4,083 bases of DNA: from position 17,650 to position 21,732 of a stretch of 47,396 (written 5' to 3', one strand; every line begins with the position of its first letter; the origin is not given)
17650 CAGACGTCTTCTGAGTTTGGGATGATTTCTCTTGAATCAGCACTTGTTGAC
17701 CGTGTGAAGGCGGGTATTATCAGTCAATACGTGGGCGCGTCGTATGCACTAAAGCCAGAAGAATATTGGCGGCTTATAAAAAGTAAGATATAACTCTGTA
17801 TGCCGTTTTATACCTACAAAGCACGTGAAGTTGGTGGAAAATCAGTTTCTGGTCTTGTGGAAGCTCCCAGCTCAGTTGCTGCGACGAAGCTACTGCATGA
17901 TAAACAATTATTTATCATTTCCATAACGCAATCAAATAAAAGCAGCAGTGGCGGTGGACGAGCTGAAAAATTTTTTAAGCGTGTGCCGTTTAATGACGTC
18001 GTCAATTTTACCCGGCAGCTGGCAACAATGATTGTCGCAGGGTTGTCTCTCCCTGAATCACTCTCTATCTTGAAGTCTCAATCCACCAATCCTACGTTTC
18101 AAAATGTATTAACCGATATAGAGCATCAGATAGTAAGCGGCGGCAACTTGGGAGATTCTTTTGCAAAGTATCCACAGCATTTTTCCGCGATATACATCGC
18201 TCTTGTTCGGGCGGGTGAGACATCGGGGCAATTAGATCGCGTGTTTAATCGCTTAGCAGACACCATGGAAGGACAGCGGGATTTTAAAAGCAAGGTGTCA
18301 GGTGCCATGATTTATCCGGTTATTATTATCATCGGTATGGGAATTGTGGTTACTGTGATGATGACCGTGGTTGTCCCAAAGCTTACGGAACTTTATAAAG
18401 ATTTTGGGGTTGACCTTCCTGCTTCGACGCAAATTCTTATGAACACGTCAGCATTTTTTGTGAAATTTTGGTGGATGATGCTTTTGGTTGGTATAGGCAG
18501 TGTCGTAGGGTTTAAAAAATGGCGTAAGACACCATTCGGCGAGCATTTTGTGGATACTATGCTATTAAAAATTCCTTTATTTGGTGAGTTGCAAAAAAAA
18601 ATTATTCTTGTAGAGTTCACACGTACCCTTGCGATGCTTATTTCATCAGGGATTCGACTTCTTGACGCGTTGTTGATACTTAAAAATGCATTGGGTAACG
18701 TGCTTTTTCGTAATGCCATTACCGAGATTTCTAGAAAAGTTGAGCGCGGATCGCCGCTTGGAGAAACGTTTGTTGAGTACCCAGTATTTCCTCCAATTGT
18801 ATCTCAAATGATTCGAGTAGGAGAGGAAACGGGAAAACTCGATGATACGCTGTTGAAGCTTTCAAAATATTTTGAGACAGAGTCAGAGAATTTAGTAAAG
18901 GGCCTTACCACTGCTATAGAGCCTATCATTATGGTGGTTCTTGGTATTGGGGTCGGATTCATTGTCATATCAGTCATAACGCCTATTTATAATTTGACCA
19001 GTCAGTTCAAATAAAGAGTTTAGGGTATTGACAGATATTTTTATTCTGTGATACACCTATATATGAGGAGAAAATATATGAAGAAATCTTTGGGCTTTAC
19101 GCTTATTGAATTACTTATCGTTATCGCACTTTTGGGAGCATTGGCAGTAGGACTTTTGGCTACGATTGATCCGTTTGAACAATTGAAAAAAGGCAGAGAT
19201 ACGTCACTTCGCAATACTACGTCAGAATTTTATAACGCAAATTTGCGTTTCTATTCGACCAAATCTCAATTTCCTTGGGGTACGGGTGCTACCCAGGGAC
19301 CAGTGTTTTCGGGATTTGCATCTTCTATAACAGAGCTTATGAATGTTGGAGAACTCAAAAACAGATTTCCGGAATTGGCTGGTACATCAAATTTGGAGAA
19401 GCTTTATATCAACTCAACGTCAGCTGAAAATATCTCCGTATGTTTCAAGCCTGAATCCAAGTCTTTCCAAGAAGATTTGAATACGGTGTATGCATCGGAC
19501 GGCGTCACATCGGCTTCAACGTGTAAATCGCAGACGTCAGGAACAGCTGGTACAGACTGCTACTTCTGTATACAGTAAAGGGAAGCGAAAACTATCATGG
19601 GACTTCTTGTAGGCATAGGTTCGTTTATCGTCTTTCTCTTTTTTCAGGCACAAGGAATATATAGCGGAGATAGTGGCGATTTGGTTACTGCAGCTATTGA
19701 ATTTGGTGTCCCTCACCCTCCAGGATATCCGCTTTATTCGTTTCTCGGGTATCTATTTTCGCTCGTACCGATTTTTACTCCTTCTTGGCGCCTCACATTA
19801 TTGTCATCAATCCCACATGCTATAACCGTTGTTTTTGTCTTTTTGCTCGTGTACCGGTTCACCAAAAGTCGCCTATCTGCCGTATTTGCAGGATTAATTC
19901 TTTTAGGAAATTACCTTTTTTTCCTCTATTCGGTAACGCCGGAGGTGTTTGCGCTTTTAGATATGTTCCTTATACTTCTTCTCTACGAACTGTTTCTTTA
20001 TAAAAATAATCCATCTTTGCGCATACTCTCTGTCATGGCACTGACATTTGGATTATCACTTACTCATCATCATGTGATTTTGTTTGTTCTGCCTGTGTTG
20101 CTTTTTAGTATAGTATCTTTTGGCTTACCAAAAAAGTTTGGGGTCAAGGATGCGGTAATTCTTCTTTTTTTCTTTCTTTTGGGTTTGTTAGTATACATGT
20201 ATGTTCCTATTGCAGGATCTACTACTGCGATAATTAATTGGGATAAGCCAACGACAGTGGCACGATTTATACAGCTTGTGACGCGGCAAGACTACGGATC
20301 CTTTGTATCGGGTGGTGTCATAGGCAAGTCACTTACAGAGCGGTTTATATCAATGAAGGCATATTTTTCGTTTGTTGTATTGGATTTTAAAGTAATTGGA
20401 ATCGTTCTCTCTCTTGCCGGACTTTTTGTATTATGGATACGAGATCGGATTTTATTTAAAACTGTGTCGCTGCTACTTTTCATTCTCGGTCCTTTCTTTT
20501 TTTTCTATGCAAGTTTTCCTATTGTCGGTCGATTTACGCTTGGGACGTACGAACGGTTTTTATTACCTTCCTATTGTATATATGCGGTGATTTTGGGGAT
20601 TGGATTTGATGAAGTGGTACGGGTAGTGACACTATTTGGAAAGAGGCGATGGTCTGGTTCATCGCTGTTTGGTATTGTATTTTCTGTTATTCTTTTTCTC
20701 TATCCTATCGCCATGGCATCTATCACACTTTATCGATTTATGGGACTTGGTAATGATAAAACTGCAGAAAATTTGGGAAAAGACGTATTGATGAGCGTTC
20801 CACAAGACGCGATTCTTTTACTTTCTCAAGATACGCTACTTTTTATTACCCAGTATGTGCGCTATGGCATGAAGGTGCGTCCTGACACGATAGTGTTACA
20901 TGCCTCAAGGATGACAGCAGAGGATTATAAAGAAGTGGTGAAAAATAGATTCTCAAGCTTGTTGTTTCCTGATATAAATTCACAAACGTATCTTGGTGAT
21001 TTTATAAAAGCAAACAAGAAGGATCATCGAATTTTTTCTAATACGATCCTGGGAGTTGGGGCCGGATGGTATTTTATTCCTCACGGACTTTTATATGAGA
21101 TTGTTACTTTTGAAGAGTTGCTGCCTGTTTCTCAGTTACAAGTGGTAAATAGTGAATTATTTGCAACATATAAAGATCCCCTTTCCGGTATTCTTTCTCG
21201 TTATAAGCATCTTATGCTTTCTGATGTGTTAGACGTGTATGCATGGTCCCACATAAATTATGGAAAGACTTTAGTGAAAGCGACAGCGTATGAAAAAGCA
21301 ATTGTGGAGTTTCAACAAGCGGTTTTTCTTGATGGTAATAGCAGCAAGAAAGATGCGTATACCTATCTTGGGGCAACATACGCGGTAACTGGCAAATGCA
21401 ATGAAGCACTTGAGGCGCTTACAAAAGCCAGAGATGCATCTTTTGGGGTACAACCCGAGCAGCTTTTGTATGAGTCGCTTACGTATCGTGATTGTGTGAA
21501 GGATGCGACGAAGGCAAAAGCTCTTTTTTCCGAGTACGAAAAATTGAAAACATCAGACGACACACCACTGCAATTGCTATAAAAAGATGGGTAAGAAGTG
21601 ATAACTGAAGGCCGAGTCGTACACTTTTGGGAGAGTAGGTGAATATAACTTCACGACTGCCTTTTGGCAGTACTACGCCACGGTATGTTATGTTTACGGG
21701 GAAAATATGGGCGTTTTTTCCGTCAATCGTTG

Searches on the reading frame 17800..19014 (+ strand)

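Call 82: search_protein_families(library=pfam, proteins=[window:17800-19014:+], max_evalue=0.0001)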
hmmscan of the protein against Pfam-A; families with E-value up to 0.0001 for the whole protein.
window:17800-19014:+ (404 aa): 1 family
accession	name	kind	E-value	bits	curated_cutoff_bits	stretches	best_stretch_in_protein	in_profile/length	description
PF00482.28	T2SSF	-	3.3e-64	214.9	25.2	2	70-193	1-125/125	Type II secretion system (T2SS), protein F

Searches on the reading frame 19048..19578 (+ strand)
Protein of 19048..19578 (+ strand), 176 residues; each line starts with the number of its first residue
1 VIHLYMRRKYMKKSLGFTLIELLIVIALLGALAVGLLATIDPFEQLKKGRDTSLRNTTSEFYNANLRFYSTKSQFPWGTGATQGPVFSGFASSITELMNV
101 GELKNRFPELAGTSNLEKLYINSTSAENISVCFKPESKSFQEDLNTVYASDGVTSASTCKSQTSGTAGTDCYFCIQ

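Call 82: search_protein_families(library=pfam, proteins=[window:19048-19578:+], max_evalue=0.0001)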
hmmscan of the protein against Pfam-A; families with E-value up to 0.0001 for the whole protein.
window:19048-19578:+ (176 aa): 1 family
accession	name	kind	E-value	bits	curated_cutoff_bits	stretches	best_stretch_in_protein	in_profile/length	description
PF07963.17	N_methyl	-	4.9e-07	29.5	21.2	1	11-37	1-27/27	Prokaryotic N-terminal methylation motif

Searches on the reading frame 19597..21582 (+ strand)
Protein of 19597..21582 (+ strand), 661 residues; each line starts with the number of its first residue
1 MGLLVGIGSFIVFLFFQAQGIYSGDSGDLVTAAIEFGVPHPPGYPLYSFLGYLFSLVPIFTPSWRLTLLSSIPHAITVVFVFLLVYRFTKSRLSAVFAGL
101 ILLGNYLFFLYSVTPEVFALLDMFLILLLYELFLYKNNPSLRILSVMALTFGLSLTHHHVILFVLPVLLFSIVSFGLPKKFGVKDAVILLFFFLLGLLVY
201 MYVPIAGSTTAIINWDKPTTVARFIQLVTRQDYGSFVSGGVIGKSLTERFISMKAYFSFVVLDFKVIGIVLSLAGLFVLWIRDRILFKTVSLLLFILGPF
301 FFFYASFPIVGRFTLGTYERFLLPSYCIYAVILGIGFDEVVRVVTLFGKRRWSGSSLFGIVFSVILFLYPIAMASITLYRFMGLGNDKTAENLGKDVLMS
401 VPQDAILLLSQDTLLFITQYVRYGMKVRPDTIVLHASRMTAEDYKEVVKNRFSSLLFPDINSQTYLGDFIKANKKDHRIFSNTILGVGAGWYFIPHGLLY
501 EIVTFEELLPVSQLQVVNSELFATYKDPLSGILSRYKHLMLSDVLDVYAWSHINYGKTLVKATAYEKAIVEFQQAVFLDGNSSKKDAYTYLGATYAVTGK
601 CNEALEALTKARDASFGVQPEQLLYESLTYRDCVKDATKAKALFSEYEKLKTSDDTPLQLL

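Call 82: search_protein_families(library=pfam, proteins=[window:19597-21582:+], max_evalue=0.0001)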
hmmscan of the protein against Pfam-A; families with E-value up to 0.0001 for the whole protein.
window:19597-21582:+ (661 aa): 1 family
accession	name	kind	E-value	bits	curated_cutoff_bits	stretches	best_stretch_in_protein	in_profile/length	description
PF11028.14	TMEM260-like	-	4.3e-22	79.2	24.2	1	25-172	1-170/179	Protein O-mannosyl-transferase TMEM260-like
